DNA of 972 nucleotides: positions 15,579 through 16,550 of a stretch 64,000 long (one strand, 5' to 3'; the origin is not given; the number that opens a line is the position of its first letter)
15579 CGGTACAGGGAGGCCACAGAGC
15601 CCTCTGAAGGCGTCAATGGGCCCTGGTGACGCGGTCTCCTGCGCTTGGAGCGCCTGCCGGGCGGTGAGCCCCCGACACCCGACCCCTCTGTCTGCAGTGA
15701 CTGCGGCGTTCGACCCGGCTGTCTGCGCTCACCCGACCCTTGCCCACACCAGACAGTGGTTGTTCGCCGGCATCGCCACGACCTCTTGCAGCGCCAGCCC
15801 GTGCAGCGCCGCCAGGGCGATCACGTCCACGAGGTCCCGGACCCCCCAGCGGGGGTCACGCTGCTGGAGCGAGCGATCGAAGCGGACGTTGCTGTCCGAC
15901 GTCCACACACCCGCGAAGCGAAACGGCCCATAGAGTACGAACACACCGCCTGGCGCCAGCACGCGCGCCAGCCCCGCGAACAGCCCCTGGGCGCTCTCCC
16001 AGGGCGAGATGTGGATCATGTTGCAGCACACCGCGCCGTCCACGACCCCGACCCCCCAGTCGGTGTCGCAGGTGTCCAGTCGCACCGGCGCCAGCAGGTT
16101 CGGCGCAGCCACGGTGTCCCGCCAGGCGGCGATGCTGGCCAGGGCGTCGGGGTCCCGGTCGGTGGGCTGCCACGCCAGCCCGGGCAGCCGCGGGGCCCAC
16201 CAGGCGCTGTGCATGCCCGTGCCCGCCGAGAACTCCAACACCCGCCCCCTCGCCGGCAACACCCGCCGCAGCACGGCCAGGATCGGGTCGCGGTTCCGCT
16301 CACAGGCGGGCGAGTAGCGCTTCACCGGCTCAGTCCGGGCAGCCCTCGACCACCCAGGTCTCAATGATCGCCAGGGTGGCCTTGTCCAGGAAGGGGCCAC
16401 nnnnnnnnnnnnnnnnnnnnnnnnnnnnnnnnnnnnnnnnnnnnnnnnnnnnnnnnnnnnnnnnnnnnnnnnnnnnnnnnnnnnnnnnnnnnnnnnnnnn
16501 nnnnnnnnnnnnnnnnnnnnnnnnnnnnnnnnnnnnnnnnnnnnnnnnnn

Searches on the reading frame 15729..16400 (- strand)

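Call 27: search_protein_families(library=pfam, proteins=[window:15729-16400:-], max_evalue=0.00001)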
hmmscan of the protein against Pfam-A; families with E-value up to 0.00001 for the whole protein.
window:15729-16400:- (223 aa): 3 families
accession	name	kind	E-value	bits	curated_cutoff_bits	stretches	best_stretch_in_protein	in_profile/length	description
PF06080.18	DUF938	-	3.9e-72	242.7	27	1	27-221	1-202/202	Protein of unknown function (DUF938)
PF13649.12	Methyltransf_25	-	3e-06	28.3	27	1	54-152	1-97/97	Methyltransferase domain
PF08242.18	Methyltransf_12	-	3.7e-06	28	30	1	55-154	1-98/98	Methyltransferase domain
